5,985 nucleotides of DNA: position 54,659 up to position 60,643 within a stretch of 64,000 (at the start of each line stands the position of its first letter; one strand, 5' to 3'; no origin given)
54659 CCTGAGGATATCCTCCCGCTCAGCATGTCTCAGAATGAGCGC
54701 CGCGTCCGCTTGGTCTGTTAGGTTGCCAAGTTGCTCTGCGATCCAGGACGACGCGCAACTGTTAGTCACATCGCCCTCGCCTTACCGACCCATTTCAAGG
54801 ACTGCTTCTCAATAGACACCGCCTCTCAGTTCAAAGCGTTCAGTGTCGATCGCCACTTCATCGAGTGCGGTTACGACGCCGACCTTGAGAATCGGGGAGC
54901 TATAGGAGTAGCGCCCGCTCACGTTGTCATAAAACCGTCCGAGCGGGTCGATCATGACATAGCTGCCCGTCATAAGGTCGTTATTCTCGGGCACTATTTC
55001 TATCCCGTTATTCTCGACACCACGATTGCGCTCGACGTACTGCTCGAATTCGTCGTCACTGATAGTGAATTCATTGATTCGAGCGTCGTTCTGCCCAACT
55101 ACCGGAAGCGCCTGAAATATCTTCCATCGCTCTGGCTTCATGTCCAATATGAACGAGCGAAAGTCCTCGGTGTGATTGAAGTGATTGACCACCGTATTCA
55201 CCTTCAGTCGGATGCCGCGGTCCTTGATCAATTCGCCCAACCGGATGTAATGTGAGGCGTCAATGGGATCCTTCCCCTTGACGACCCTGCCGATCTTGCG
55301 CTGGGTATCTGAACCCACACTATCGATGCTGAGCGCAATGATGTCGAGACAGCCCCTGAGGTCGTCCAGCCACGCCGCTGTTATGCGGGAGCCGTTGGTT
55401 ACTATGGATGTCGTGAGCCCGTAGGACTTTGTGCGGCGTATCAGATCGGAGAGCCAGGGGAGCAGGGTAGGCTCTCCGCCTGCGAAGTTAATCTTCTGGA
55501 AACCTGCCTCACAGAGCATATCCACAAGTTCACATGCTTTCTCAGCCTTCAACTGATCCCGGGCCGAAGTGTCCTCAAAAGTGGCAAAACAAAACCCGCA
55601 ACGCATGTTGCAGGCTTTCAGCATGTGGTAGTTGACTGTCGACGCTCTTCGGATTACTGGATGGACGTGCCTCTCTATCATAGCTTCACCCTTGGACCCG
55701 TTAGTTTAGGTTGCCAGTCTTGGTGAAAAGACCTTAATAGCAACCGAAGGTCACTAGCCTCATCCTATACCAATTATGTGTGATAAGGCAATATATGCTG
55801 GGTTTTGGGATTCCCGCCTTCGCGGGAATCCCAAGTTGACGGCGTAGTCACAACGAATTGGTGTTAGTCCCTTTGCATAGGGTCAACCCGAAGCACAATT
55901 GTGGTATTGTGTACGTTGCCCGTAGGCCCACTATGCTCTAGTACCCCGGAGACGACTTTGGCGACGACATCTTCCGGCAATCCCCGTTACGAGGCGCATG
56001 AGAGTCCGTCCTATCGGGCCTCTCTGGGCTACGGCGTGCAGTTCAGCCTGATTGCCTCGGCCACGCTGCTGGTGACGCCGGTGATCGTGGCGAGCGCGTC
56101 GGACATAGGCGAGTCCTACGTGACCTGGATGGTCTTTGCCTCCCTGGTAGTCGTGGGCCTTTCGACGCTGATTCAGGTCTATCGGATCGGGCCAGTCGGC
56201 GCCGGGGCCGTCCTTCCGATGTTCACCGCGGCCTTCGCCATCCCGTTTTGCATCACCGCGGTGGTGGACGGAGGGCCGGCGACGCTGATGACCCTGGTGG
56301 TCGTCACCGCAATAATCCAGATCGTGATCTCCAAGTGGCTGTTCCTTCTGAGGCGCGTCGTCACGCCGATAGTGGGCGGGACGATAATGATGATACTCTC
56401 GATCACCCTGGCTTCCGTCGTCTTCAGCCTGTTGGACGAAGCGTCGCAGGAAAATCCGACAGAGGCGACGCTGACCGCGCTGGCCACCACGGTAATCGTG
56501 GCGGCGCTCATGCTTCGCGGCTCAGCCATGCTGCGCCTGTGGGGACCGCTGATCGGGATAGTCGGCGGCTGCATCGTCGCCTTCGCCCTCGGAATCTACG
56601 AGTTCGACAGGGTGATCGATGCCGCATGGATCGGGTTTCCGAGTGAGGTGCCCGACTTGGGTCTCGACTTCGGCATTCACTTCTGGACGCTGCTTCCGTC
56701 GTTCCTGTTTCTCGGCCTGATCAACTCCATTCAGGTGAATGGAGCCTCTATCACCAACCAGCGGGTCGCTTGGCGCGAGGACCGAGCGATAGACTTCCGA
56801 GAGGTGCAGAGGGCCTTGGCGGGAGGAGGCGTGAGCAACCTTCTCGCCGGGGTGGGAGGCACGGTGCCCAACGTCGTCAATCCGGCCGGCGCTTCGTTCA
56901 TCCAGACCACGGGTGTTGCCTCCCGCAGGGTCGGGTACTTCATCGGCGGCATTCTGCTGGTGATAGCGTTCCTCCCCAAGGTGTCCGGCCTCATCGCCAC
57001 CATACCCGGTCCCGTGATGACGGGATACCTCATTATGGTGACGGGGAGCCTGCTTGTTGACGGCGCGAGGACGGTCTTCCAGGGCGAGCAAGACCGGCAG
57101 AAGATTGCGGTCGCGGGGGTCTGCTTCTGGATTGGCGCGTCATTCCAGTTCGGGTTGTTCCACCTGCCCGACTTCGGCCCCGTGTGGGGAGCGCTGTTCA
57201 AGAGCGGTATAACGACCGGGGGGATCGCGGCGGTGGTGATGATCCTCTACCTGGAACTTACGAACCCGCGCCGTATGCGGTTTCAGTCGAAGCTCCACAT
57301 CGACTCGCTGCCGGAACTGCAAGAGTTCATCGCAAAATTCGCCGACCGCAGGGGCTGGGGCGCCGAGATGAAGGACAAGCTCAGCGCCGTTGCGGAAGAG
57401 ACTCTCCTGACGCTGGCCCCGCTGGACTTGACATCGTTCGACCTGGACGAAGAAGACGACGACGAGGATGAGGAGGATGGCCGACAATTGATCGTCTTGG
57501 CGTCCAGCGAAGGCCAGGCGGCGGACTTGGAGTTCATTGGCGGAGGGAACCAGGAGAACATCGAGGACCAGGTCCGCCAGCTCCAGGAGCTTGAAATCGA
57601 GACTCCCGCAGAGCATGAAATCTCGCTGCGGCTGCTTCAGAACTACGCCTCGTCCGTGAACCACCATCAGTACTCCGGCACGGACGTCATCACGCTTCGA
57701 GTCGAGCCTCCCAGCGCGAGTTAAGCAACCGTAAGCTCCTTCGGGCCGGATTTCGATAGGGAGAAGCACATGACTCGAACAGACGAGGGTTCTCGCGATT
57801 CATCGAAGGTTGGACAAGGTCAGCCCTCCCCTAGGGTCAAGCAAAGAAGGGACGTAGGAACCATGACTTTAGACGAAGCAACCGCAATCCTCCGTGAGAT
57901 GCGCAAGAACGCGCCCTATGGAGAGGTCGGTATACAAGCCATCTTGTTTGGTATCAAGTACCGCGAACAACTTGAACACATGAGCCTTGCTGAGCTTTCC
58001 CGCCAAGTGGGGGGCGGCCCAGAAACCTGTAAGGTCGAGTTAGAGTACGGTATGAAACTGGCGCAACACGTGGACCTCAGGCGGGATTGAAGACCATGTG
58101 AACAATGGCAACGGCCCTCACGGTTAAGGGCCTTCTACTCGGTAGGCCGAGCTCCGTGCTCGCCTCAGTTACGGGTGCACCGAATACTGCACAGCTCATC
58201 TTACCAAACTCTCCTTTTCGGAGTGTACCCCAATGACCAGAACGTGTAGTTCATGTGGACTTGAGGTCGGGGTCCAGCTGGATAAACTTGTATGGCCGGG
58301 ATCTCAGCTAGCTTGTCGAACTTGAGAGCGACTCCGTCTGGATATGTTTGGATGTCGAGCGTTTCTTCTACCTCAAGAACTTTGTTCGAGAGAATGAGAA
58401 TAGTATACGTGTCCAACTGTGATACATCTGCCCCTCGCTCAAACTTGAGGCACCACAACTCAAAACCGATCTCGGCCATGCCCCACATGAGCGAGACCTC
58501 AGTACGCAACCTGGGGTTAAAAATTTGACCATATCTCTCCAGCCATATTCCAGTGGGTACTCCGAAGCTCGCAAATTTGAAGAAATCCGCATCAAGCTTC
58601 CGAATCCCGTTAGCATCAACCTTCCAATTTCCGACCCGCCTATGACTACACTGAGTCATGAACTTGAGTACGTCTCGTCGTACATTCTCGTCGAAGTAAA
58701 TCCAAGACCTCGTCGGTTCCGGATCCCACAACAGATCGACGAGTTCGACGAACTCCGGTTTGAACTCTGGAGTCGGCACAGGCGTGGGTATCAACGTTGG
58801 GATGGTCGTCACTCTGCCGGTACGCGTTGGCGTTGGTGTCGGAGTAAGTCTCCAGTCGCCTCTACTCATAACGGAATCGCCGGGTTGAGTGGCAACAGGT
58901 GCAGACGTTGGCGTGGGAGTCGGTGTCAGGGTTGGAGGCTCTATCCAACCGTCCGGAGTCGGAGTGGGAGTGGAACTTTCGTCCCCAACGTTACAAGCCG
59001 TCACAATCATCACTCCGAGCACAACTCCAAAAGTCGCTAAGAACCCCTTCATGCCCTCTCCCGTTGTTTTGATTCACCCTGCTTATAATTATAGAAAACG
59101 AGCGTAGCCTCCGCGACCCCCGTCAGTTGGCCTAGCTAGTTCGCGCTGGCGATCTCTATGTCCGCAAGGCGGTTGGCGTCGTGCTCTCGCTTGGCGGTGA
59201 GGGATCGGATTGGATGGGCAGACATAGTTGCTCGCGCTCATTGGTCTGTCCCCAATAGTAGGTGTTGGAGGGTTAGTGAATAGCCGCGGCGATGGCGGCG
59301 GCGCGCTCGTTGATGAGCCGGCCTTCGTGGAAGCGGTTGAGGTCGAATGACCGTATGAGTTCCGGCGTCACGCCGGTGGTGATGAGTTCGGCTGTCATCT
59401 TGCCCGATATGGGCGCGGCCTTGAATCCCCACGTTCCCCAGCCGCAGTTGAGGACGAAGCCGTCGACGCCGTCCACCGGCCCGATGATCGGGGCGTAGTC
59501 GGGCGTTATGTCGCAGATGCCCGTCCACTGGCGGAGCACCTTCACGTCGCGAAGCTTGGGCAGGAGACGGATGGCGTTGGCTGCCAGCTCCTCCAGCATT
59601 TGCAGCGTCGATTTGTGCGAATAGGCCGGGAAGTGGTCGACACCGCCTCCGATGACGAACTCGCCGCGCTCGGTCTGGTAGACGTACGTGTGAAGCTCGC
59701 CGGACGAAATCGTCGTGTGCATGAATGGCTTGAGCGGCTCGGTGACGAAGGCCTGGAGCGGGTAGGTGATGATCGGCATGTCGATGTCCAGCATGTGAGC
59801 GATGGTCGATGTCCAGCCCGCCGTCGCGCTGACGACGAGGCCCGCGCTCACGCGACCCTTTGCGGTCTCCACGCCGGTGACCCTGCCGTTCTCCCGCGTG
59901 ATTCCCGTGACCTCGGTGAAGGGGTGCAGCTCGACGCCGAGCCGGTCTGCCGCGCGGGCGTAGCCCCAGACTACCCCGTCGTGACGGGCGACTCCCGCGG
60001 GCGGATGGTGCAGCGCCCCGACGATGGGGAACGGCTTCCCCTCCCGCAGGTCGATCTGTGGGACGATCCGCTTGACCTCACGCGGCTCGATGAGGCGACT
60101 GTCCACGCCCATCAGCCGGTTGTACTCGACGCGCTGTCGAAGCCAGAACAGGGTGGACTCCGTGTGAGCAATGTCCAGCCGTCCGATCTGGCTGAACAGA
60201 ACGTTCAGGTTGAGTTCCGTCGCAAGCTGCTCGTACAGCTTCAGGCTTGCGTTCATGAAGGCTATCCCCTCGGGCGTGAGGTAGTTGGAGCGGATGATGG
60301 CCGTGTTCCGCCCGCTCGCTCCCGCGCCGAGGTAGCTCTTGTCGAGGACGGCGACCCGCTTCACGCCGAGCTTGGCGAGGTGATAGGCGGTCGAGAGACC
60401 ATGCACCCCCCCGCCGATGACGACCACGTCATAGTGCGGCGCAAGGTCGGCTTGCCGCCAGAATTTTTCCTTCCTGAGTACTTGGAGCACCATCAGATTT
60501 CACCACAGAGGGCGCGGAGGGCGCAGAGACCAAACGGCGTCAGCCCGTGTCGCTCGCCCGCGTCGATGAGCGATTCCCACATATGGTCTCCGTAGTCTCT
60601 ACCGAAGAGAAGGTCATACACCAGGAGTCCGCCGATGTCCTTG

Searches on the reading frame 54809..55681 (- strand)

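Call 74: search_protein_families(library=pfam, proteins=[window:54809-55681:-], max_evalue=0.001)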
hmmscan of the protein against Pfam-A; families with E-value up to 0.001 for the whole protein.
window:54809-55681:- (290 aa): 2 families
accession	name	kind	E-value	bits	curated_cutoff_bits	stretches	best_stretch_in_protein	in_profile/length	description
PF04055.27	Radical_SAM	-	3.9e-18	66.6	29.5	1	22-176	5-161/166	Radical SAM superfamily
PF13353.11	Fer4_12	-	4.4e-05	24.2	22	1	19-121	10-115/137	4Fe-4S single cluster domain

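Call 75: search_protein_families(library=padloc, proteins=[window:54809-55681:-], max_evalue=0.001)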
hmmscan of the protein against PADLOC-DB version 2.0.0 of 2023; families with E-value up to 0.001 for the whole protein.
window:54809-55681:- (290 aa): 3 families
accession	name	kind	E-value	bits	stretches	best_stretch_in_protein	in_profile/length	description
PDLC02905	pVip-kinase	-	9.3e-91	303.4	1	12-290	180-458/474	Viperin-kinase fusion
PDLC02903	pVip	-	1.1e-89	298.4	1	15-286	1-256/257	Viperins not associated with kinases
PDLC02904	pVip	-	3.8e-83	277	1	15-286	4-261/262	Viperins associated with kinases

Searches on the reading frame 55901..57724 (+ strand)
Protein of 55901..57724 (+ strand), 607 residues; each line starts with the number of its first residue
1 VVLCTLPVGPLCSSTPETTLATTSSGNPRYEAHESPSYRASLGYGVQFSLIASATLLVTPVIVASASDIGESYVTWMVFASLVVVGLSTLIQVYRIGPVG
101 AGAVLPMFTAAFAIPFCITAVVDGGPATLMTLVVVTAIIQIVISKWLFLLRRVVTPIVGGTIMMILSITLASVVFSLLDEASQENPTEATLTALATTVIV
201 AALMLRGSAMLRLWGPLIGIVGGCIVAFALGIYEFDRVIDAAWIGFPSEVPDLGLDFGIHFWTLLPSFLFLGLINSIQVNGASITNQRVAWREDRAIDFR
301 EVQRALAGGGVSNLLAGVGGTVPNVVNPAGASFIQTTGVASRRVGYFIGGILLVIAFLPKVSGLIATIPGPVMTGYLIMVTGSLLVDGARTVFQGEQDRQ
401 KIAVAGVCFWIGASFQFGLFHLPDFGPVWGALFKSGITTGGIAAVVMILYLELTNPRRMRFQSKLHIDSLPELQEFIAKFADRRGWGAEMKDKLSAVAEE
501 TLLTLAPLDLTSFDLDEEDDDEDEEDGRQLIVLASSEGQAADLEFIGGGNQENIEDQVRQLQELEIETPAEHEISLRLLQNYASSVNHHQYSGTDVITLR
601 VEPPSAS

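Call 74: search_protein_families(library=pfam, proteins=[window:55901-57724:+], max_evalue=0.001)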
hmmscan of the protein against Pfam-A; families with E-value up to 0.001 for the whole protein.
window:55901-57724:+ (607 aa): 1 family
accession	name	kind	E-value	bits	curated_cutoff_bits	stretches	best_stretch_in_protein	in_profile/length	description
PF00860.26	Xan_ur_permease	-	6e-35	121.1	27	1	43-414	5-382/389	Permease family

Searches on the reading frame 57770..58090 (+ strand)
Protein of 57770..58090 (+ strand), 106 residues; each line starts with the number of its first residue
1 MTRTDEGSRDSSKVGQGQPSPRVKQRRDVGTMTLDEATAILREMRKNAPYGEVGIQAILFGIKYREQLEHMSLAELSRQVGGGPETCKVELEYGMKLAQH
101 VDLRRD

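Call 74: search_protein_families(library=pfam, proteins=[window:57770-58090:+], max_evalue=0.001)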
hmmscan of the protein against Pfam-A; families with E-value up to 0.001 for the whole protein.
window:57770-58090:+ (106 aa): 1 family
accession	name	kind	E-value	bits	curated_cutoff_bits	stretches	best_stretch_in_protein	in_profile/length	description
PF24718.1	HTH_73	-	5.4e-13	49.1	27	1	33-103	1-70/71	HTH-like domain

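Call 75: search_protein_families(library=padloc, proteins=[window:57770-58090:+], max_evalue=0.001)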
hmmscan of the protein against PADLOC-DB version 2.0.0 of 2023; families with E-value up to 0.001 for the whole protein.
window:57770-58090:+ (106 aa): 0 families

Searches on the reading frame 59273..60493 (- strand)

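Call 74: search_protein_families(library=pfam, proteins=[window:59273-60493:-], max_evalue=0.001)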
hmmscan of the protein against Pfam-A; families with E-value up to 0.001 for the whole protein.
window:59273-60493:- (406 aa): 9 families
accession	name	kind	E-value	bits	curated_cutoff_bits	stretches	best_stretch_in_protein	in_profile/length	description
PF01266.30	DAO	-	8.7e-78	262.7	27.9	1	22-370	1-353/353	FAD dependent oxidoreductase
PF00890.30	FAD_binding_2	-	3.7e-07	30.1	20.4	1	22-55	1-33/414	FAD binding domain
PF07992.20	Pyr_redox_2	-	2.5e-06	27.6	26.1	1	10-80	134-201/291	Pyridine nucleotide-disulphide oxidoreductase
PF13738.12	Pyr_redox_3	-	3.8e-06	26.8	30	0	24-56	1-33/305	Pyridine nucleotide-disulphide oxidoreductase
PF00070.33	Pyr_redox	-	9.2e-06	26.5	22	0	23-80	2-58/82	Pyridine nucleotide-disulphide oxidoreductase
PF01494.25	FAD_binding_3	-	1.9e-05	24.5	22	0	21-52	2-32/349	FAD binding domain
PF03486.20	HI0933_like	-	0.00029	20.8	50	0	22-53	2-32/244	HI0933-like protein Rossmann domain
PF01946.23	Thi4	-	0.00032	20.5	26.2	1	21-58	18-56/235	Thi4 family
PF13450.12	NAD_binding_8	-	0.00073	20.2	21.9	0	25-53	1-28/68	NAD(P)-binding Rossmann-like domain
